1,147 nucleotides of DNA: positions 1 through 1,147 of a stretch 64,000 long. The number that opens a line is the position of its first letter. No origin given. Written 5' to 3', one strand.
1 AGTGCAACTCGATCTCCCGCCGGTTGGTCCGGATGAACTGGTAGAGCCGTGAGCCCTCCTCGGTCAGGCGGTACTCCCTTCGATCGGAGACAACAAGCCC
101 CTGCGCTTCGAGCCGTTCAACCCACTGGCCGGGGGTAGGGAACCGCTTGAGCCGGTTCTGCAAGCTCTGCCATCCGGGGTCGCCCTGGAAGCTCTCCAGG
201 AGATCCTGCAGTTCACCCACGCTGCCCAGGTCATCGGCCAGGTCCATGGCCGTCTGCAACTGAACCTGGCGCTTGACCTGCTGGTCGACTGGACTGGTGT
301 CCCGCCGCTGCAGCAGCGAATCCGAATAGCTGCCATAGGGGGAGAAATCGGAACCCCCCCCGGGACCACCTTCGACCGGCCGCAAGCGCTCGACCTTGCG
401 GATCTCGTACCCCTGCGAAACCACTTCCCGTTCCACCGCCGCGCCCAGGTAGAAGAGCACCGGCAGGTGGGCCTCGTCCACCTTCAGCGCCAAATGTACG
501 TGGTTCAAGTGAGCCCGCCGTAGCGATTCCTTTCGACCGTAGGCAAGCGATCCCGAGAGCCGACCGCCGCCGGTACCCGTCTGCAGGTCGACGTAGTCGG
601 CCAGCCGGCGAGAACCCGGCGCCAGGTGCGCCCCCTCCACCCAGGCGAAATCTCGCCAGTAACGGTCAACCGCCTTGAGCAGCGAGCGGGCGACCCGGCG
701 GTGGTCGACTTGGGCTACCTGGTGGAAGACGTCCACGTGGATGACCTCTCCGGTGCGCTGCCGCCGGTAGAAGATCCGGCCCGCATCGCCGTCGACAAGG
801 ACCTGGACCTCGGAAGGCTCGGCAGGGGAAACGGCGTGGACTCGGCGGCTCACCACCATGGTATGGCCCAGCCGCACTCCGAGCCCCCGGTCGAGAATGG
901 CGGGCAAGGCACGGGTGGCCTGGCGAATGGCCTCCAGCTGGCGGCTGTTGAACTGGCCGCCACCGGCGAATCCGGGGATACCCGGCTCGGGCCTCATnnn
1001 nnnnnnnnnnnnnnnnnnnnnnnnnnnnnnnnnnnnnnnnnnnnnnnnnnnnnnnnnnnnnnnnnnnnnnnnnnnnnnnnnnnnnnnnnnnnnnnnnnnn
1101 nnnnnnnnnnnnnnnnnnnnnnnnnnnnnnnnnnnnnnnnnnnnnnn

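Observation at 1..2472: ChlI/BchI-like AAA+ ATPase with no vWA partner, ATGA-coupled to an unknown protein carrying a C-terminal winged helix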

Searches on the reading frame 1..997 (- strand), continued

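Call 63: search_protein_families(library=ncbifam, proteins=[L005:6805-8577:+, P0001, P0013, P0017], max_evalue=0.01)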
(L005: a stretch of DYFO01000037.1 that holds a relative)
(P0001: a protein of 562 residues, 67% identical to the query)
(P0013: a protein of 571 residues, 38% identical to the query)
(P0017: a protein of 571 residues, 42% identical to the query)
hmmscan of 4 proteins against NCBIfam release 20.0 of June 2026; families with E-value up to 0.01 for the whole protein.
L005:6805-8577:+ (590 aa): 4 families
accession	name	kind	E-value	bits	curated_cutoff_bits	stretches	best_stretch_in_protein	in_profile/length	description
TIGR02442.1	Cob-chelat-sub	hypoth_equivalog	2.8e-26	92.1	779.45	1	365-552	425-619/641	putative cobaltochelatase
TIGR02031.1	BchD-ChlD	equivalog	5.9e-12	45.1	499.55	1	373-519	376-535/608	magnesium chelatase ATPase subunit D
NF009943.0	PRK13406.1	equivalog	8e-11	41.2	571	1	357-561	338-559/585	magnesium chelatase subunit D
TIGR03788.1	marine_srt_targ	equivalog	3.1e-06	25.9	551.65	1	415-573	273-432/629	marine proteobacterial sortase target protein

P0001 (562 aa): 5 families
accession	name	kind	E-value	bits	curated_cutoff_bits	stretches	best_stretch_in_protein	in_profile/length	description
TIGR02442.1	Cob-chelat-sub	hypoth_equivalog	9.7e-26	90.4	779.45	1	349-525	435-620/641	putative cobaltochelatase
TIGR02031.1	BchD-ChlD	equivalog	4.5e-15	55.4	499.55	1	372-491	410-535/608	magnesium chelatase ATPase subunit D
NF009943.0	PRK13406.1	equivalog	1.5e-12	46.9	571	1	370-537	386-563/585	magnesium chelatase subunit D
TIGR03788.1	marine_srt_targ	equivalog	1.4e-06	27.1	551.65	1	386-545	272-432/629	marine proteobacterial sortase target protein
TIGR03436.1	acidobact_VWFA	subfamily_domain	0.00082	18.9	81.25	1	386-505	67-204/324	VWA domain-containing protein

P0013 (571 aa): 5 families
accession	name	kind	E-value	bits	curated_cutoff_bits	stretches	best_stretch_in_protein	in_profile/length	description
TIGR02442.1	Cob-chelat-sub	hypoth_equivalog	5.1e-18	64.9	779.45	1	330-530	407-616/641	putative cobaltochelatase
TIGR02031.1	BchD-ChlD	equivalog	5.5e-10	38.6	499.55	1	376-508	405-544/608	magnesium chelatase ATPase subunit D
NF009943.0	PRK13406.1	equivalog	1.6e-09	36.9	571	1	373-533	380-549/585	magnesium chelatase subunit D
TIGR03788.1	marine_srt_targ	equivalog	1.6e-06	26.8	551.65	1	389-554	266-432/629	marine proteobacterial sortase target protein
NF010238.0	PRK13685.1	subfamily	0.00014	21.1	432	1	392-536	94-251/335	hypothetical protein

P0017 (571 aa): 4 families
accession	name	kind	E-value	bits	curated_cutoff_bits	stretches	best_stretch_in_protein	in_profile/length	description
TIGR02442.1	Cob-chelat-sub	hypoth_equivalog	7.5e-25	87.4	779.45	1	324-548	402-637/641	putative cobaltochelatase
TIGR02031.1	BchD-ChlD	equivalog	6.1e-17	61.5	499.55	1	320-512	342-547/608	magnesium chelatase ATPase subunit D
TIGR03788.1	marine_srt_targ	equivalog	7.8e-07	27.9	551.65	1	392-549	268-426/629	marine proteobacterial sortase target protein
TIGR03436.1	acidobact_VWFA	subfamily_domain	0.0046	16.5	81.25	1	394-476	65-145/324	VWA domain-containing protein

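Call 72: find_related_loci(query=window:1-997:-, collection=metagenome_contigs, flank=6000)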
Query window:1-997:- (332 aa) in metagenome_contigs; peptide patterns used: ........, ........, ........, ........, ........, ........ (x = any residue, [..] = any of these).
198 stretches matched a pattern, but none encodes a relative of the query by tblastn (E <= 1e-3).

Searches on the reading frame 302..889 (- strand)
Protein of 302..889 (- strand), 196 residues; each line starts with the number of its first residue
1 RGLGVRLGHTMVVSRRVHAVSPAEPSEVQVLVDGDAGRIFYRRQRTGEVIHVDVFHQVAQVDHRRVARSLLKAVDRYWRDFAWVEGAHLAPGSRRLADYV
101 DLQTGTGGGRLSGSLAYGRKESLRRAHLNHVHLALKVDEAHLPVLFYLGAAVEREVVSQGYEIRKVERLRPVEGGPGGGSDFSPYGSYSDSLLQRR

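Call 37: search_protein_representatives(alignment_id=A2)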
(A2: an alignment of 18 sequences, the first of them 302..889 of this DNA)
Query: 18 sequences, 189 profile positions. Proteins with E-value up to 0.001 (for the whole library): 168; up to 1e-10: 152; up to 1e-30: 117. The best 150 are listed.
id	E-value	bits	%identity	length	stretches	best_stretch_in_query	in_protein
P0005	3.7e-73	261.6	-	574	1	3-189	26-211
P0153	1.5e-71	256.3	-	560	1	2-188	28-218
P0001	2.1e-70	252.6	-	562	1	2-187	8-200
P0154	2.8e-70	252.2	-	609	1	2-188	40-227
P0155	3.1e-70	252.0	-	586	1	2-188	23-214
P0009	8.1e-70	250.7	-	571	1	2-188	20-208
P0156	1.4e-69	249.9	-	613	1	2-188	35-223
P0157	1.7e-69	249.6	-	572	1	2-188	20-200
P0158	2.0e-69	249.4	-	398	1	2-189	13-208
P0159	4.9e-69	248.1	-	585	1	2-187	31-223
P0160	1.1e-68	246.9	-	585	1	2-188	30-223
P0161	1.3e-68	246.7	-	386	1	3-188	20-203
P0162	1.5e-67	243.3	-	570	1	2-188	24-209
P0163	1.8e-67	243.0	-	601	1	2-188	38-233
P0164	2.2e-67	242.7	-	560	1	2-188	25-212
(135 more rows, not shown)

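Call 38: predict_structure(alignment_id=A2)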
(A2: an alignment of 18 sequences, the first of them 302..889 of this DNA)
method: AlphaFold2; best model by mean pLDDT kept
length: 196 residues; sequences in the alignment: 18
mean_pLDDT: 87.6   pTM: 0.87
mean pLDDT of the five models: 87.6, 87.3, 86.2, 85.5, 84.8
residues with pLDDT >= 90: 129; 70-90: 36; 50-70: 26; < 50: 5
segments of 3 or more residues with pLDDT < 50: 176-178
pLDDT, mean of each block of 10 residues (from residue 1): 88 95 90 90 92 97 98 91 56 75 96 92 94 93 95 98 96 66 68 80
secondary structure, 60 per line:
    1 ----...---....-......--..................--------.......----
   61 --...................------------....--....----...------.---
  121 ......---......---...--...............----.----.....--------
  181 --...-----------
elements in order: E5-7 E11-14 E16-21 E24-35 H36-41 E50-56 H63-81 H94-97 E100-103 E108-110 H121-126 E130-135 H144-158 E168-172

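Call 49: search_protein_families(library=pfam, alignment_id=A2, max_evalue=10)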
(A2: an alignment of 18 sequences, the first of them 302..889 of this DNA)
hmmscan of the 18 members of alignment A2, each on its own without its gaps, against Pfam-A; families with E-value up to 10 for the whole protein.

A. member 1, window:302-889:- (196 aa): 0 families

B. families by the number of members that match (of 18 scanned): 1 family
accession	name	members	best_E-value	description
PF04315.17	EpmC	1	0.059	Elongation factor P hydroxylase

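Call 56: fold_search(model_id=the predicted structure, library=pdb)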
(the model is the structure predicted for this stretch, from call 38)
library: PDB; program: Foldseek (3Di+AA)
matches with E <= 10: 385; with E <= 0.001: 0
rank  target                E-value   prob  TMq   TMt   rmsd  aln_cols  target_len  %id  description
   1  1zvv_J                9.6e-02  0.63  0.27  0.52   5.9       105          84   11  Crystal structure of a ccpa-crh-dna complex (released 2006-02-07)
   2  2hpr                  1.0e-01  0.57  0.27  0.46   5.5       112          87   16  HISTIDINE-CONTAINING PHOSPHOCARRIER PROTEIN HPR MUTANT WITH MET 51 REPLACED BY VAL AND SER 83 REPLACED BY CYS (M51V, S83 (released 1993-01-15)
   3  1kkl_I                2.1e-01  0.44  0.27  0.49   5.7       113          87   11  L.casei HprK/P in complex with B.subtilis HPr (released 2002-08-28)
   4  1ka5_MODEL_1_A        2.1e-01  0.41  0.27  0.46   5.5       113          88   12  Refined Solution Structure of Histidine Containing Phosphocarrier Protein from Staphyloccocus aureus (released 2003-06-03)
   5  7ux1_A                2.1e-01  0.13  0.25  0.09  16.1       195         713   13  EcMscK in an Open Conformation (released 2022-11-23)
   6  2fep_S                2.7e-01  0.28  0.25  0.42   5.7       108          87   13  Structure of truncated CcpA in complex with P-Ser-HPr and Sulfate ions (released 2006-06-27)
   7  1k1c_MODEL_1_A        2.7e-01  0.21  0.22  0.41   6.5       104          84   13  Solution Structure of Crh, the Bacillus subtilis Catabolite Repression HPr (released 2001-10-17)
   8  1poh                  3.4e-01  0.30  0.26  0.49   6.1       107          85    8  THE 2.0 ANGSTROMS RESOLUTION STRUCTURE OF ESCHERICHIA COLI HISTIDINE-CONTAINING PHOSPHOCARRIER PROTEIN HPR: A REDETERMIN (released 1994-01-31)
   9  2c7i_D                3.4e-01  0.08  0.20  0.17  11.7       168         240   12  Structure of protein Ta0514, putative lipoate protein ligase from T. acidophilum. (released 2005-12-15)
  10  1q1l_D                3.4e-01  0.06  0.16  0.11  10.9       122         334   19  Crystal Structure of Chorismate Synthase (released 2003-09-30)
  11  1pch                  3.7e-01  0.21  0.24  0.40   6.6       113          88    8  STRUCTURAL EVIDENCE FOR THE EVOLUTIONARY DIVERGENCE OF MYCOPLASMA FROM GRAM-POSITIVE BACTERIA: THE HISTIDINE-CONTAINING  (released 1995-10-15)
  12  1cm3                  3.9e-01  0.25  0.25  0.47   6.2       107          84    8  HIS15ASP HPR FROM E. COLI (released 2000-05-17)
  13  9s8k_G                4.7e-01  0.23  0.25  0.49   6.1       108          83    7  Structure of glycogen phosphorylase - tetrameric form - in complex with HPr from Escherichia coli (released 2026-04-08)
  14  1ptf                  4.7e-01  0.21  0.25  0.44   5.8       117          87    8  THE 1.6 ANGSTROMS STRUCTURE OF HISTIDINE-CONTAINING PHOSPHOTRANSFER PROTEIN HPR FROM STREPTOCOCCUS FAECALIS (released 1994-01-31)
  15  1opd                  5.0e-01  0.28  0.27  0.50   6.0       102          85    9  HISTIDINE-CONTAINING PROTEIN (HPR), MUTANT WITH SER 46 REPLACED BY ASP (S46D) (released 1997-08-20)
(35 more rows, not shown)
